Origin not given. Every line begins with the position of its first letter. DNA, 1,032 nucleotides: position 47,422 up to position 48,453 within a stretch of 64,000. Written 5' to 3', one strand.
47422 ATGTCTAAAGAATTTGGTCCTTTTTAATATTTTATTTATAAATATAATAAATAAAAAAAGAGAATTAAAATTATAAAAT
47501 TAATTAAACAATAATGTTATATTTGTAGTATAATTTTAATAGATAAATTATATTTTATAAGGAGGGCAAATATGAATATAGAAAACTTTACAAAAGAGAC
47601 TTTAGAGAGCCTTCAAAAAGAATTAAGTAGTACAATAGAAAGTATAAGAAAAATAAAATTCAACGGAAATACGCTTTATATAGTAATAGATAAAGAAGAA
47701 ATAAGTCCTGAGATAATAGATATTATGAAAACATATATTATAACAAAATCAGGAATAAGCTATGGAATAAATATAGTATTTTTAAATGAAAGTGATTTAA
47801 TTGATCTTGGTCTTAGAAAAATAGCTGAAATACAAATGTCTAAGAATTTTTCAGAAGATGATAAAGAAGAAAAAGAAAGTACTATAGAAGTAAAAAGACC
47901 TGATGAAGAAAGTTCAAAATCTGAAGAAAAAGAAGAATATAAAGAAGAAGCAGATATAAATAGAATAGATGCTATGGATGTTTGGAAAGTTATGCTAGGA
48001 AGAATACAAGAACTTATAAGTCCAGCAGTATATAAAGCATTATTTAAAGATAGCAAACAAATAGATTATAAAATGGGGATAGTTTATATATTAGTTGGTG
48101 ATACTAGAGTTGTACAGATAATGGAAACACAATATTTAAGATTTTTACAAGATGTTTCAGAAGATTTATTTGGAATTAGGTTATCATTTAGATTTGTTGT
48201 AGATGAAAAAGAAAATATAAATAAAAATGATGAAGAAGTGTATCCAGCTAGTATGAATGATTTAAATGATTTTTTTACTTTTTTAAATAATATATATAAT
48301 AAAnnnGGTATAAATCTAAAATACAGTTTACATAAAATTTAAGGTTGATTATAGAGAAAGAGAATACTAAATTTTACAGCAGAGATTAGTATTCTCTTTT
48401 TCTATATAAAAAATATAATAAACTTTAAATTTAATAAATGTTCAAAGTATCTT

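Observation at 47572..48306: Stand-alone protein with a DnaA domain I-like module and no AAA+ or DNA-binding domain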

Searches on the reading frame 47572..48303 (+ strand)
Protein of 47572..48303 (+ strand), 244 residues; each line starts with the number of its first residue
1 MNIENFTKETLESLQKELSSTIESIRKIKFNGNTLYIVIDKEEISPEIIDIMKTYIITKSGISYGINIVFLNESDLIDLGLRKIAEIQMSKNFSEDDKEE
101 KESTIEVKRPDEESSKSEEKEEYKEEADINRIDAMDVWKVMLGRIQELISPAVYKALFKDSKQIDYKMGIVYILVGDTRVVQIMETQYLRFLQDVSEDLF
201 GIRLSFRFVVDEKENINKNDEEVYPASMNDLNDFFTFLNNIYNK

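Call 3: search_protein_families(library=pfam, proteins=[window:47572-48303:+], max_evalue=10)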
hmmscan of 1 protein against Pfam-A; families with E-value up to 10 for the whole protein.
window:47572-48303:+ (244 aa): 1 family
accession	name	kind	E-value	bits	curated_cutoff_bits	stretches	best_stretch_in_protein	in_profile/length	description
PF12886.12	TORC_C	-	0.0052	17.5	26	1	7-46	6-45/75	Transducer of regulated CREB activity, C terminus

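Call 4: search_protein_families(library=ncbifam, proteins=[window:47572-48303:+], max_evalue=10)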
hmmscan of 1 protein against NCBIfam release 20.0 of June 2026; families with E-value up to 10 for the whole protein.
window:47572-48303:+ (244 aa): 1 family
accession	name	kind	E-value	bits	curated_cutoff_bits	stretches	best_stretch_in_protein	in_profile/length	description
TIGR00362.1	DnaA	equivalog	9.8e-05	21.6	343.9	1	138-226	1-90/437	chromosomal replication initiator protein DnaA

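Call 5: search_solved_structures(query=window:47572-48303:+, max_evalue=10, show_alignments=3)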
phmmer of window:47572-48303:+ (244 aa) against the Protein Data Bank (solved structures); distinct sequences matched with E-value up to 10: 2.
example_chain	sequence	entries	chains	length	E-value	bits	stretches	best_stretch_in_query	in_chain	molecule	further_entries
8btg_A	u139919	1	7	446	0.013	18.7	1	134-234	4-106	Chromosomal replication initiator protein DnaA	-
4tps_B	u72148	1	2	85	0.016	18.4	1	134-211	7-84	Chromosomal replication initiator protein DnaA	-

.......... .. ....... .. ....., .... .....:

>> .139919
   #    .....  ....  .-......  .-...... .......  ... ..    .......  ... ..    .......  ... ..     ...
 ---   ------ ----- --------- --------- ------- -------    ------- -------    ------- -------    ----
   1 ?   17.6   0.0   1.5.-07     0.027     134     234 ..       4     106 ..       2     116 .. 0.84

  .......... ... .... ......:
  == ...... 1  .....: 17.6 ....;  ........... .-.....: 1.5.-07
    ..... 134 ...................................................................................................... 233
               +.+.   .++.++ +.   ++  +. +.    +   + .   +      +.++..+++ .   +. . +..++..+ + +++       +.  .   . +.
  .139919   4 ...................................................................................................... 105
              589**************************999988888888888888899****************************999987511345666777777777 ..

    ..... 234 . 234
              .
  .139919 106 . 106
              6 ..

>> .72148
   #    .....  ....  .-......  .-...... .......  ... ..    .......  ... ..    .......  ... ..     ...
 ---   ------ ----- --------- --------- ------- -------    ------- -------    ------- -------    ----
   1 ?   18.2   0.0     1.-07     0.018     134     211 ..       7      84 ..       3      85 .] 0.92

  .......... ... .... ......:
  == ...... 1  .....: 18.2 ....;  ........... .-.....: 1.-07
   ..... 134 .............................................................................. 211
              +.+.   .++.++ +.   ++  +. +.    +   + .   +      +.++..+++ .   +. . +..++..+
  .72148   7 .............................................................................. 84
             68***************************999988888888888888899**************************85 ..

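Call 6: find_homologous_proteins(query=window:47572-48303:+, max_evalue=0.001)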
Query window:47572-48303:+ (244 aa): 54 proteins with E <= 0.001 among 525 candidates.
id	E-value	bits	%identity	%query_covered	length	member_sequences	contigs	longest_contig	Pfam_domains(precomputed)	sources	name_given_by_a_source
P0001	1.9e-147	507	100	100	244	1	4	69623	-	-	-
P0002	5.0e-147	506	100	100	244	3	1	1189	-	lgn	-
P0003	7.8e-147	505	100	100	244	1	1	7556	-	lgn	-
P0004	2.5e-146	503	99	100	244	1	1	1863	-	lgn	-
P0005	1.3e-132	459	89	100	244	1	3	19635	-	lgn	-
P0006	4.7e-117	408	79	100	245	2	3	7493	-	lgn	-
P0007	5.8e-113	394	75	100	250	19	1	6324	-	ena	-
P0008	1.5e-112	393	75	100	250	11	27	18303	-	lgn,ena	-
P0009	5.6e-112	391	77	100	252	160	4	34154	-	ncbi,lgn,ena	-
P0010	1.2e-111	390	76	100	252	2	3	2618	-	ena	-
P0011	1.5e-111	390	76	100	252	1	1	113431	-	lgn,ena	-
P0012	2.0e-111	389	75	100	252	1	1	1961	-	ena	-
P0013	2.4e-111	389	76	100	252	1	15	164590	-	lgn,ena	-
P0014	2.9e-111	389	76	100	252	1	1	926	-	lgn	-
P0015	3.4e-111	388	77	100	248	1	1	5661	-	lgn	-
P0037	4.1e-110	385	75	100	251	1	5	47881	-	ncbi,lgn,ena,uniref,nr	ncbi:hypothetical protein [Peptacetobacter hiranonis]|uniref:hypothetical protein n=1 Tax=Peptacetob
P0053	1.7e-54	203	45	100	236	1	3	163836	-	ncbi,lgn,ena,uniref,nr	ncbi:hypothetical protein EXD82_02940 [Peptacetobacter hominis]|uniref:DnaA N-terminal domain-contai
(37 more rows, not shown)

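Call 17: search_protein_representatives(alignment_id=A1)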
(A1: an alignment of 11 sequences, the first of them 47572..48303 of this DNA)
Query: 11 sequences, 248 profile positions. Proteins with E-value up to 0.001 (for the whole library): 6; up to 1e-10: 3; up to 1e-30: 3. The best 6 are listed.
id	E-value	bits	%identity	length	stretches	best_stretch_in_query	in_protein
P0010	9.6e-136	467.8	-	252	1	1-248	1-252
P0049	3.0e-113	394.1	-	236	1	1-248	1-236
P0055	4.9e-77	275.5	-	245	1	1-246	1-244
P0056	6.0e-06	42.6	-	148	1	140-226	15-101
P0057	1.2e-05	41.6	-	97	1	140-223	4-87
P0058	5.4e-04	36.2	-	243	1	103-219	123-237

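Call 19: find_encoding_contigs(protein=P0055, flank=8000, max_places=3)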
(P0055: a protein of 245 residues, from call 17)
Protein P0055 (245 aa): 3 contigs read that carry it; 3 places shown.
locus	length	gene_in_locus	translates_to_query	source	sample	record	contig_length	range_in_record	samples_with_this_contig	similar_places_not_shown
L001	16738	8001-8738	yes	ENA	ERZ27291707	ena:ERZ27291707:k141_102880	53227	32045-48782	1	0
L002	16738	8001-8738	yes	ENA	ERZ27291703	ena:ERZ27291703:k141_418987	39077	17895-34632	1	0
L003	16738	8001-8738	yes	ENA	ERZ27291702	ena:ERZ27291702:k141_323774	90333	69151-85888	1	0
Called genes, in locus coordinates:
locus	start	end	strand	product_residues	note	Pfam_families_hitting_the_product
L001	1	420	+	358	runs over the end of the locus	PF00586:AIRS, PF02769:AIRS_C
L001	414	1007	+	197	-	PF00551:Formyl_trans_N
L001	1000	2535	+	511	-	PF02142:MGS, PF01808:AICARFT_IMPCHas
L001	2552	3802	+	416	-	PF02844:GARS_N, PF01071:GARS_A, PF02786:CPSase_L_D2, PF02222:ATP-grasp (weak), PF02655:ATP-grasp_3 (weak), PF02843:GARS_C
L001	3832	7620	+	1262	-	PF18072:FGAR-AT_linker, PF02769:AIRS_C, PF13507:GATase_5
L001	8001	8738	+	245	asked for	-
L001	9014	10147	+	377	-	PF00465:Fe-ADH, PF13685:Fe-ADH_2, PF25137:ADH_Fe_C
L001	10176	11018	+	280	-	PF18937:DUF5685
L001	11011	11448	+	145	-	-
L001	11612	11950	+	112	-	-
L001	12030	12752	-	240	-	PF00702:Hydrolase, PF12710:HAD, PF08282:Hydrolase_3 (weak)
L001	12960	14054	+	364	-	-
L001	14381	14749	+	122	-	PF01022:HTH_5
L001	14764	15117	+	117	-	PF00403:HMA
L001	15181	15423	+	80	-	-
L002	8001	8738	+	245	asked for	-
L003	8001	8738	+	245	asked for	-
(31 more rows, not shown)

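Call 20: find_encoding_contigs(protein=P0053, flank=8000, max_places=2)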
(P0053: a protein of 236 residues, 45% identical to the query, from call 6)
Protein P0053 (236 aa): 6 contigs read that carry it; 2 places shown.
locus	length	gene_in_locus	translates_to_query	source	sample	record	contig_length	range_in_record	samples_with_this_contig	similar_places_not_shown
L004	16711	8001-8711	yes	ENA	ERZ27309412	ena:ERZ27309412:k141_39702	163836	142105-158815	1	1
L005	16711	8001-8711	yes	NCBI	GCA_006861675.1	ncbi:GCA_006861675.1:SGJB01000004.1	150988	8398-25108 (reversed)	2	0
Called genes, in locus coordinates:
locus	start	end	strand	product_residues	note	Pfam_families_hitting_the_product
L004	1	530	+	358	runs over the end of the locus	PF00586:AIRS, PF02769:AIRS_C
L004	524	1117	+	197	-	PF00551:Formyl_trans_N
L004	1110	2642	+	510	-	PF02142:MGS, PF01808:AICARFT_IMPCHas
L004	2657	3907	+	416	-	PF02844:GARS_N, PF02655:ATP-grasp_3 (faint), PF01071:GARS_A, PF02786:CPSase_L_D2, PF02222:ATP-grasp (weak), PF02843:GARS_C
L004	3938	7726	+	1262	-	PF18072:FGAR-AT_linker, PF02769:AIRS_C, PF13507:GATase_5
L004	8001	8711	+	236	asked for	-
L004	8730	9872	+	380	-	PF00465:Fe-ADH, PF13685:Fe-ADH_2, PF25137:ADH_Fe_C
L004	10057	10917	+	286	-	PF18937:DUF5685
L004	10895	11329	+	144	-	-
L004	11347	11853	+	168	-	-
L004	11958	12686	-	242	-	PF00702:Hydrolase, PF12710:HAD, PF08282:Hydrolase_3 (weak)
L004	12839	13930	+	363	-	-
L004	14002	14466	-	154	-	-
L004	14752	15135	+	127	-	PF01022:HTH_5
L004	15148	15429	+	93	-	PF00403:HMA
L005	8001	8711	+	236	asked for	-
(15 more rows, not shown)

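Call 21: predict_structure(alignment_id=A1)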
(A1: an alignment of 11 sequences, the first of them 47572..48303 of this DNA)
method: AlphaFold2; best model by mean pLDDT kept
length: 244 residues; sequences in the alignment: 11
mean_pLDDT: 57.3   pTM: 0.37
mean pLDDT of the five models: 57.3, 46.1, 43.8, 42.4, 42.3
residues with pLDDT >= 90: 0; 70-90: 86; 50-70: 68; < 50: 90
segments of 3 or more residues with pLDDT < 50: 61-66, 76-134, 214-228, 238-244
pLDDT, mean of each block of 10 residues (from residue 1): 59 72 65 61 71 61 51 48 30 25 23 27 30 59 83 85 76 85 83 76 78 43 39 50 42
secondary structure, 60 per line:
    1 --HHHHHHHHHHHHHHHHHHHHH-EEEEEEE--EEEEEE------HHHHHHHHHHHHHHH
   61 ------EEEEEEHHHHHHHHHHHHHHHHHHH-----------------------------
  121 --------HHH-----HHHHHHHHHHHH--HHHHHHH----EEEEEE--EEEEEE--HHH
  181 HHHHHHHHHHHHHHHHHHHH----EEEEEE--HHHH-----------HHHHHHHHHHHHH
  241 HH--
elements in order: H3-23 E25-31 E34-39 H46-60 E67-72 H73-91 H137-148 H151-157 E162-167 E170-175 H178-200 E205-210 H213-216 H228-242

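Call 24: fold_search(model_id=the predicted structure, library=pdb)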
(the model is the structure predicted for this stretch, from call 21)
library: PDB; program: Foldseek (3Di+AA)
matches with E <= 10: 746; with E <= 0.001: 2
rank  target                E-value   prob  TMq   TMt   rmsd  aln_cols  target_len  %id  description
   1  4tps_D                6.4e-07  1.00  0.31  0.86   2.6        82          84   22  Sporulation Inhibitor of DNA Replication, SirA, in complex with Domain I of DnaA (released 2014-07-30)
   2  4tps_B                1.4e-06  1.00  0.31  0.87   2.6        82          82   23  Sporulation Inhibitor of DNA Replication, SirA, in complex with Domain I of DnaA (released 2014-07-30)
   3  2wp0_D                2.7e-03  1.00  0.28  0.71   2.4        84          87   15  Crystal structure of a HobA-DnaA (domain I-II) complex from Helicobacter pylori. (released 2009-11-17)
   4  2wp0_C                3.5e-03  1.00  0.27  0.73   2.4        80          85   16  Crystal structure of a HobA-DnaA (domain I-II) complex from Helicobacter pylori. (released 2009-11-17)
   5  8a3v_D                8.9e-03  0.99  0.27  0.42  17.7       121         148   12  Crystal structure of the Vibrio cholerae replicative helicase (VcDnaB) in complex with its loader protein (VcDciA) (released 2023-02-15)
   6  8a3v_C                1.0e-02  0.99  0.26  0.41  19.3       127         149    9  Crystal structure of the Vibrio cholerae replicative helicase (VcDnaB) in complex with its loader protein (VcDciA) (released 2023-02-15)
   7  6zxf_H                1.1e-02  0.38  0.17  0.22  18.2       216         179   12  Cryo-EM structure of a late human pre-40S ribosomal subunit - State G (released 2020-12-02)
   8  7ykm                  1.2e-02  0.99  0.22  0.59   4.9        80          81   16  Structure of DciA DUF721 domain from Deinococcus radiodurans (released 2023-08-02)
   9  5ndg_s7               1.7e-02  0.30  0.16  0.20  17.8       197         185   15  Crystal structure of geneticin (G418) bound to the yeast 80S ribosome (released 2017-12-13)
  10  9bct_M                1.8e-02  0.75  0.21  0.09  15.0       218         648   12  Cryo-EM structure of Thermococcus kodakarensis FttA-dependent transcription pre-termination complex containing 44 nt R (released 2024-07-31)
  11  7tql_H                1.8e-02  0.35  0.18  0.22  18.6       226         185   10  CryoEM structure of the human 40S small ribosomal subunit in complex with translation initiation factors eIF1A and eIF (released 2022-04-27)
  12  5ndv_S7               2.1e-02  0.41  0.19  0.24  17.9       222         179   14  Crystal structure of Paromomycin bound to the yeast 80S ribosome (released 2017-12-13)
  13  3j6x_S7               2.3e-02  0.25  0.17  0.21  19.0       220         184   15  S. cerevisiae 80S ribosome bound with Taura syndrome virus (TSV) IRES, 5 degree rotation (Class II) (released 2014-06-11)
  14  2e0g_MODEL_1_A        2.6e-02  0.99  0.27  0.57  11.9        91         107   13  DnaA N-terminal domain (released 2007-05-01)
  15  8c3a_CU               2.6e-02  0.33  0.18  0.23  19.0       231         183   13  Crystal structure of ailanthone bound to the Candida albicans 80S ribosome (released 2024-01-10)
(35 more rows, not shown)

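Call 26: find_related_loci(query=A1, collection=genome_contigs, flank=6000)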
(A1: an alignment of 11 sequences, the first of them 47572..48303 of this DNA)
Query A1 (244 aa) in genome_contigs; peptide patterns used: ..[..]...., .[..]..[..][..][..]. (x = any residue, [..] = any of these).
393 stretches matched a pattern; 3 encode a relative of the query (tblastn E <= 1e-3); 3 distinct loci.
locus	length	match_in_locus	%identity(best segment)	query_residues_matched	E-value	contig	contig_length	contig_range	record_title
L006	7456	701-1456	77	1-244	4e-108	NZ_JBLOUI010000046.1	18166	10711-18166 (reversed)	Peptacetobacter sp. AB800 contig00046, whole genome shotgun sequence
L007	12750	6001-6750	76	1-244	5e-108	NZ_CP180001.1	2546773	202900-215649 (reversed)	Peptacetobacter sp. AB845 chromosome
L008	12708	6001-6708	45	1-244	1e-59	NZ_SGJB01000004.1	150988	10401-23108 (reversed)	Peptacetobacter hominis strain ZHW00191 contig4, whole genome shotgun sequence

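Call 46: find_encoding_contigs(protein=P0058, flank=6000, max_places=2)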
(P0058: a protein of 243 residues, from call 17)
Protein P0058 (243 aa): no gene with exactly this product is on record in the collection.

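Call 47: find_encoding_contigs(protein=P0056, flank=6000, max_places=2)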
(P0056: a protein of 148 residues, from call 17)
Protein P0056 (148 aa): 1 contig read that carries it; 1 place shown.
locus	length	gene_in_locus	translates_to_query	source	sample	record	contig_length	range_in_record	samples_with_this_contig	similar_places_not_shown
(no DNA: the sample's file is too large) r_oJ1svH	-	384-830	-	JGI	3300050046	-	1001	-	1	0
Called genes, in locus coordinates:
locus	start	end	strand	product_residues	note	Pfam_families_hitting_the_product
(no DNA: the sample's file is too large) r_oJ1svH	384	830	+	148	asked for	-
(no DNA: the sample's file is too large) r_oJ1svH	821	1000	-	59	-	?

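Call 49: search_protein_families(library=phrogs, proteins=[window:47572-48303:+, P0056, P0057, P0058], max_evalue=0.1)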
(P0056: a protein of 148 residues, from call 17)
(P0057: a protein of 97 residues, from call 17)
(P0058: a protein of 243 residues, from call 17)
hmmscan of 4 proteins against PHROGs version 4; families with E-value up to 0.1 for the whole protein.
window:47572-48303:+ (244 aa): 1 family
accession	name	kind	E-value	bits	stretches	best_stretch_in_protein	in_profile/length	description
phrog_24632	-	unknown function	0.031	15.9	0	31-61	18-47/82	-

P0056 (148 aa): 0 families

P0057 (97 aa): 1 family
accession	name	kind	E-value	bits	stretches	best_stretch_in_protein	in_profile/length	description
phrog_26369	-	DNA, RNA and nucleotide metabolism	0.017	15.1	1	5-63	271-331/347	replication initiation protein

P0058 (243 aa): 1 family
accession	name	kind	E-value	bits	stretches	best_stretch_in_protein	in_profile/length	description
phrog_26369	-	DNA, RNA and nucleotide metabolism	3.5e-09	37.1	1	158-216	270-330/347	replication initiation protein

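Call 50: search_protein_families(library=pfam, proteins=[P0055, P0053, P0037, P0056, P0057, P0058], max_evalue=1)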
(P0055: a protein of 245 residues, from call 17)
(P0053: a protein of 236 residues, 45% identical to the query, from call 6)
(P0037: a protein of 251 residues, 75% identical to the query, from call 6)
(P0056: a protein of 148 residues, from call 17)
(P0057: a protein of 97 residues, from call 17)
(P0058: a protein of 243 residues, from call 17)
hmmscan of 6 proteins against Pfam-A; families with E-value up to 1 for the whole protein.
P0055 (245 aa): 1 family
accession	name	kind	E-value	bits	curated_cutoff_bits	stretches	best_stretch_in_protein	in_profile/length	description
PF11638.13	DnaA_N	-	0.11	12.7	24.6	0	135-174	2-42/65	DnaA N-terminal domain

P0053 (236 aa): 3 families
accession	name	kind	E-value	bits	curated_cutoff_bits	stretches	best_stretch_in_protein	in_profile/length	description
PF11638.13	DnaA_N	-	0.00015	21.8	24.6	1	30-61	32-64/65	DnaA N-terminal domain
PF23314.1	TASOR_alpha-beta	-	0.14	12.7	27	1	22-53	35-65/95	TASOR alpha/beta domain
PF20764.2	DUF6837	-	0.16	12.5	22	0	26-63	10-41/73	Domain of unknown function (DUF6837)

P0037 (251 aa): 1 family
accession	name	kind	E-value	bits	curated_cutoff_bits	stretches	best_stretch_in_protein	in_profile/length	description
PF12886.12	TORC_C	-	0.052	14.3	26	1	7-45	6-44/75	Transducer of regulated CREB activity, C terminus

P0056 (148 aa): 2 families
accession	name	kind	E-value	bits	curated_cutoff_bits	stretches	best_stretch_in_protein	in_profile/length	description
PF11638.13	DnaA_N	-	9.2e-05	22.5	24.6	1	14-62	1-50/65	DnaA N-terminal domain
PF05085.17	DUF685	-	0.041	13.7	25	1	98-133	75-111/265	Protein of unknown function (DUF685)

P0057 (97 aa): 4 families
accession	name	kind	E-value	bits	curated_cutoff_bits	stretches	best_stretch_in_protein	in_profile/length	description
PF11638.13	DnaA_N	-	7.7e-15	54.8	24.6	1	3-63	1-62/65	DnaA N-terminal domain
PF01390.26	SEA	-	0.014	16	26.4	1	7-62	31-90/106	SEA domain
PF04004.18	Leo1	-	0.025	14.9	27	1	26-47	62-83/165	Leo1-like protein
PF20964.2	DnaX_C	-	0.15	12.5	26.2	1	6-93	16-102/113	DNA polymerase III subunit tau, C-terminal domain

P0058 (243 aa): 6 families
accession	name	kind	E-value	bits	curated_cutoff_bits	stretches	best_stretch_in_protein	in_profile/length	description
PF11638.13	DnaA_N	-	8.7e-13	48.2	24.6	1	158-217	2-62/65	DnaA N-terminal domain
PF17452.7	YnfE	-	0.021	15.6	25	1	121-179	19-76/78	Uncharacterized YnfE-like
PF21825.2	crAss001_48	-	0.023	15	24.8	0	137-167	16-45/61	crAss001_48 related protein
PF08165.16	FerA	-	0.024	15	33.9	0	150-178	5-35/65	FerA (NUC095) domain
PF07631.16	PSD4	-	0.16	12.9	23.3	1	77-150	30-105/128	Protein of unknown function (DUF1592)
PF04576.20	Zein-binding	-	0.25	12.1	23.1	0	72-117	39-86/92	Zein-binding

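Call 74: search_dna_similar(query=window:47572-48303:+, collection=phages, mode=protein, max_evalue=0.01, max_rows=10)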
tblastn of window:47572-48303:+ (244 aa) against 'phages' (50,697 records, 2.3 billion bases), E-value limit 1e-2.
No match.

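Call 75: search_dna_similar(query=window:47572-48303:+, collection=plasmids, mode=protein, max_evalue=0.01, max_rows=10)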
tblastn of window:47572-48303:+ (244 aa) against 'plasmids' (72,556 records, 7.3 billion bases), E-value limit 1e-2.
No match.
